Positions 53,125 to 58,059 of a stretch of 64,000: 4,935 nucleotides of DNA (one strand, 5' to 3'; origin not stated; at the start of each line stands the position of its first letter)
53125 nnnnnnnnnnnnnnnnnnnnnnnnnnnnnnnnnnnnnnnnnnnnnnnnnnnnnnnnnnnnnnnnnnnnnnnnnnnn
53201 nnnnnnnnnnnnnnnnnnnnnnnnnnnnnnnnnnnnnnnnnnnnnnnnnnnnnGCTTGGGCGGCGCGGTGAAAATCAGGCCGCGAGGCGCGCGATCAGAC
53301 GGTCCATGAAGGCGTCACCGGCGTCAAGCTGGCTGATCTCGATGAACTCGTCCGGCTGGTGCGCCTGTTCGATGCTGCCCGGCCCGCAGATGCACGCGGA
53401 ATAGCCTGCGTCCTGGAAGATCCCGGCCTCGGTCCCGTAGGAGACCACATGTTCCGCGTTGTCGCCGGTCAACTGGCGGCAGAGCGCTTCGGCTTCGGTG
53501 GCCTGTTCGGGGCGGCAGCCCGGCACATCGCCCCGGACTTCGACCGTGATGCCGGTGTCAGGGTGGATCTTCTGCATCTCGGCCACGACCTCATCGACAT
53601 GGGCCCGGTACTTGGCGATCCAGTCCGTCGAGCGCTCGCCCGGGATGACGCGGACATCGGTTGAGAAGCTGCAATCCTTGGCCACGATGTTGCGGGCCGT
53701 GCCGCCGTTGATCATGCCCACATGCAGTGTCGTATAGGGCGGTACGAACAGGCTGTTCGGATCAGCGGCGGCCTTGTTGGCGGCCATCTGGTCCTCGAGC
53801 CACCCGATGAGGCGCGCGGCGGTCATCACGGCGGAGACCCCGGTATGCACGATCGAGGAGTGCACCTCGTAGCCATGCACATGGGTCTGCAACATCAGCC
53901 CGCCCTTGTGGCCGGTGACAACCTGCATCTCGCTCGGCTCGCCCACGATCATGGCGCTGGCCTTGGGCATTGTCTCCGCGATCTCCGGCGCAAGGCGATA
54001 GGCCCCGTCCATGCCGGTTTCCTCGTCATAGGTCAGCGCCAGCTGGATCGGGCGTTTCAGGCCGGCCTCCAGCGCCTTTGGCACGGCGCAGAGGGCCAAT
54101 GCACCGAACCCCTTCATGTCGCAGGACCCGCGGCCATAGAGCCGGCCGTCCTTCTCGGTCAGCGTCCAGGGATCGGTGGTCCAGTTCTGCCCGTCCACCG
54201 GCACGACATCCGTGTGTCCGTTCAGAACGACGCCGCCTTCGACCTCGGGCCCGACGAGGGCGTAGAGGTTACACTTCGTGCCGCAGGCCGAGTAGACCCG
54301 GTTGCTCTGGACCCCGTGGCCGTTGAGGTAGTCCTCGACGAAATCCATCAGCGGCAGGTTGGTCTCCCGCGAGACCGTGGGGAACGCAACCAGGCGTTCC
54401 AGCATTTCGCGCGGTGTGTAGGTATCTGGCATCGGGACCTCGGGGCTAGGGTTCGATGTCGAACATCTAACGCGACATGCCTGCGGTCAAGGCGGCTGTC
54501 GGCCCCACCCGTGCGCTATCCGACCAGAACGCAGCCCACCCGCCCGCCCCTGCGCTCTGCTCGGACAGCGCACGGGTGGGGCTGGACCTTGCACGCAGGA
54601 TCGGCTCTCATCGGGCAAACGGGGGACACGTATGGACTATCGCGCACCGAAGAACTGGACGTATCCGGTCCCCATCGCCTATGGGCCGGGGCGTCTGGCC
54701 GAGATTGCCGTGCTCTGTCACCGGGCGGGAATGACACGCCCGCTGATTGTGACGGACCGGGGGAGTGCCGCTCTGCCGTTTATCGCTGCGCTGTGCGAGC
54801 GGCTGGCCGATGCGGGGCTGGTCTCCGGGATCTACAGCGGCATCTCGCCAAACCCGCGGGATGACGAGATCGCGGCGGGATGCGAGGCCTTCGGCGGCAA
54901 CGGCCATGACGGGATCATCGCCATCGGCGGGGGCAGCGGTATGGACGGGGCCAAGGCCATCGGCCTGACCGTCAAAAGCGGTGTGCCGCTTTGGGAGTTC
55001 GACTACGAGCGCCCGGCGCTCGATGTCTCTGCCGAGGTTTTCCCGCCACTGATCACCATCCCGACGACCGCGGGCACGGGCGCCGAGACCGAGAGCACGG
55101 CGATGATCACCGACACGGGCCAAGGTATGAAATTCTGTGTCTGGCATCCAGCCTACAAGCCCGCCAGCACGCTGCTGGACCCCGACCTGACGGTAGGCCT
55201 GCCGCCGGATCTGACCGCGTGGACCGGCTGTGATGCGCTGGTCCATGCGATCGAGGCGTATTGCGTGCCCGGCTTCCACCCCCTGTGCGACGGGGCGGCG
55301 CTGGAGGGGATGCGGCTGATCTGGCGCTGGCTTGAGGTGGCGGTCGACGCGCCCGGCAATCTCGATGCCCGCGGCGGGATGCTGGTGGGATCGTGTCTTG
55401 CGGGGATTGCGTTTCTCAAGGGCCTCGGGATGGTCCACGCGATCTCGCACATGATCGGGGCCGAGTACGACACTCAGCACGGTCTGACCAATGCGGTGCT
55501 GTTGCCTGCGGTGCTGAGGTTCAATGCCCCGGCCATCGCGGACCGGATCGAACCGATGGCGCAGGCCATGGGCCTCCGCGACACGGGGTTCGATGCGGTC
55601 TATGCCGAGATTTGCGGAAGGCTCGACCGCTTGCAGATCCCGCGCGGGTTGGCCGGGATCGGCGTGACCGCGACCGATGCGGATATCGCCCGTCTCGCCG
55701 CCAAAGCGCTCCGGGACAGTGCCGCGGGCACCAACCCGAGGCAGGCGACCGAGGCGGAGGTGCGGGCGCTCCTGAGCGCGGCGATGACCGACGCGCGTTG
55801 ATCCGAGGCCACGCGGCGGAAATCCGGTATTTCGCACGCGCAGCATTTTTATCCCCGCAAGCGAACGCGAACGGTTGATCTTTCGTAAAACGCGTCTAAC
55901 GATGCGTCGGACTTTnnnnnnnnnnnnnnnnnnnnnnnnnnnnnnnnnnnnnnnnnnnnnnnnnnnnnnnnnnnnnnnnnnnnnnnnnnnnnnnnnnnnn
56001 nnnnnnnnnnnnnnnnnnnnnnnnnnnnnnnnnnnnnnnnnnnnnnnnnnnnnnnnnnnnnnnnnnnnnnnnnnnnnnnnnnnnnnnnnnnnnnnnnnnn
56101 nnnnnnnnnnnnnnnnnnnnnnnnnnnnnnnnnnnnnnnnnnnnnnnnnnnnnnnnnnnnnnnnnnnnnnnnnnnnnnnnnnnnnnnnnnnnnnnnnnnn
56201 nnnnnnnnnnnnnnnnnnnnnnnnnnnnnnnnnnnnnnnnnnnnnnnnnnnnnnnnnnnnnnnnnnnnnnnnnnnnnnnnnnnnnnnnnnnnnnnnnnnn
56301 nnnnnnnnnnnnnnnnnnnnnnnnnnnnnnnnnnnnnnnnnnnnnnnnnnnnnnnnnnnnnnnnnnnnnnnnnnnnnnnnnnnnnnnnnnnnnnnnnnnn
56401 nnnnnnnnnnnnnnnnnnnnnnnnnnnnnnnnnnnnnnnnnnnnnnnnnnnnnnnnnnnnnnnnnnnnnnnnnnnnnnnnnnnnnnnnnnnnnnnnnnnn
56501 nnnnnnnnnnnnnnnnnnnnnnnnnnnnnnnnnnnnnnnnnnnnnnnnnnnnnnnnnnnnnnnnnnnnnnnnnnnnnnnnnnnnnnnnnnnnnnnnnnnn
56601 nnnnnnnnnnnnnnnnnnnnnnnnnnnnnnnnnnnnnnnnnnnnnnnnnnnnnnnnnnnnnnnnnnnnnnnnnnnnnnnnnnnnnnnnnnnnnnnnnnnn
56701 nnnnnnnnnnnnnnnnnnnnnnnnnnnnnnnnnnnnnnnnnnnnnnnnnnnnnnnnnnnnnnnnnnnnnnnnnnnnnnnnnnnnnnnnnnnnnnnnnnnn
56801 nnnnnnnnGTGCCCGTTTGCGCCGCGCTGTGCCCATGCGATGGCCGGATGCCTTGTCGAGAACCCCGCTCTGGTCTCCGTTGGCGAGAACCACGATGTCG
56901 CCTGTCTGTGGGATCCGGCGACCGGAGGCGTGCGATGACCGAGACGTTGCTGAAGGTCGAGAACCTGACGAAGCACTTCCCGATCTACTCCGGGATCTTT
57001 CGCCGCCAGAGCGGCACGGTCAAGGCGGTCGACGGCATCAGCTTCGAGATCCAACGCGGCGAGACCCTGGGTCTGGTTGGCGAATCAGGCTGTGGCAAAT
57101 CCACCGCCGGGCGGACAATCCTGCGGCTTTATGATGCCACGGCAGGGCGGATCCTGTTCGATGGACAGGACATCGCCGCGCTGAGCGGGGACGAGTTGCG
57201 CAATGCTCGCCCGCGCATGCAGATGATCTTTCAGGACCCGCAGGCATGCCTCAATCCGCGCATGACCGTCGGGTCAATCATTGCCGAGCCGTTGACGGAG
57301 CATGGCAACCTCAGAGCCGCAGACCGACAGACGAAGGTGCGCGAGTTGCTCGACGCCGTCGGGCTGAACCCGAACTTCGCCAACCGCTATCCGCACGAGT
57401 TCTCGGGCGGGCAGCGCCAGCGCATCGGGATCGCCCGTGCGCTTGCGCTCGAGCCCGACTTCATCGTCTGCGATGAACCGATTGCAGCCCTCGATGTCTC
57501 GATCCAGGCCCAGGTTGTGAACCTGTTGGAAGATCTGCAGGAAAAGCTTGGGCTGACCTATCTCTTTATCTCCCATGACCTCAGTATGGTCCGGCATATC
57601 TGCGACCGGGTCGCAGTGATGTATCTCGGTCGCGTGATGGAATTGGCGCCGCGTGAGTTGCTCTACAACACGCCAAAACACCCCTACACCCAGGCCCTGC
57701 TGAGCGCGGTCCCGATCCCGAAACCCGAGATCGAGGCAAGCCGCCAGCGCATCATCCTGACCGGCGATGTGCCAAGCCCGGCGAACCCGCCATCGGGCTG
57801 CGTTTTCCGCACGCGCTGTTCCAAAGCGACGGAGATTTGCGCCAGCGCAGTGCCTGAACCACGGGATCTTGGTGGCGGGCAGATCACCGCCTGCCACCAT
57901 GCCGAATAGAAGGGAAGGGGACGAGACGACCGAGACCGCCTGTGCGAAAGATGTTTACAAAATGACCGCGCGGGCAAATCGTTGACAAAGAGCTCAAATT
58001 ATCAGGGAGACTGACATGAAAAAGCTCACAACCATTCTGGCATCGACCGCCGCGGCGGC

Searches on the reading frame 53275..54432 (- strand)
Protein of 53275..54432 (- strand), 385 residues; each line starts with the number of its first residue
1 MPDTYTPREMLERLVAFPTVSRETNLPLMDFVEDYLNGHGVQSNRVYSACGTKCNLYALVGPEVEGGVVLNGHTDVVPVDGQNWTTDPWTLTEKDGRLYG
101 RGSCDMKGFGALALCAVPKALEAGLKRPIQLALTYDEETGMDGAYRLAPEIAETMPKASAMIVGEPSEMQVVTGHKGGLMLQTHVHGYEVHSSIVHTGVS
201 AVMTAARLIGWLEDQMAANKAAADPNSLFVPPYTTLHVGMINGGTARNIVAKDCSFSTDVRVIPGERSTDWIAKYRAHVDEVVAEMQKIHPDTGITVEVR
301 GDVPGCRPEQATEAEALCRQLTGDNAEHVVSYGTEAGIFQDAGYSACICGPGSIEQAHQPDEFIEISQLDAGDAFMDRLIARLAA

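Call 52: search_protein_families(library=pfam, proteins=[window:53275-54432:-])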
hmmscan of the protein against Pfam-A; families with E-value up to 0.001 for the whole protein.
window:53275-54432:- (385 aa): 2 families
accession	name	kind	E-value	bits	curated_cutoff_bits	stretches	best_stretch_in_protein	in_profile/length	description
PF01546.33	Peptidase_M20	-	8.1e-36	124.3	24.6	1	69-381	1-205/206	Peptidase family M20/M25/M40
PF07687.19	M20_dimer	-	1.9e-18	66.8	21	1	173-284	1-104/107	Peptidase dimerisation domain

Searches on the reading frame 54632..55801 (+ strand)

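Call 72: search_protein_families(library=pfam, proteins=[window:54632-55801:+], max_evalue=0.00001)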
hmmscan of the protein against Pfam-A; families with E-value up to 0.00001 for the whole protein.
window:54632-55801:+ (389 aa): 3 families
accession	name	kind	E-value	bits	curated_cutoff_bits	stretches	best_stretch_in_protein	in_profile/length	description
PF25137.1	ADH_Fe_C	-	2.6e-45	154.9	27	1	195-385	1-194/194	Fe-containing alcohol dehydrogenase family, C-terminal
PF00465.25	Fe-ADH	-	3.6e-40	137.8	31.3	1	13-184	2-168/168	Iron-containing alcohol dehydrogenase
PF13685.12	Fe-ADH_2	-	1.3e-06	28.9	28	0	18-112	3-95/149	Iron-containing alcohol dehydrogenase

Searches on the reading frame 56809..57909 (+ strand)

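Call 72: search_protein_families(library=pfam, proteins=[window:56809-57909:+], max_evalue=0.00001)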
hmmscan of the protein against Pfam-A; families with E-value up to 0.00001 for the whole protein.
window:56809-57909:+ (366 aa): 2 families
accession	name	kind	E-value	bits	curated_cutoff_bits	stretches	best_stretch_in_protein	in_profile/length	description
PF00005.33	ABC_tran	-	1.5e-33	116.8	25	1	75-226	2-137/137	ABC transporter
PF08352.17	oligo_HPY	-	2.3e-18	66.8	27.1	1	277-344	1-65/65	Oligopeptide/dipeptide transporter, C-terminal region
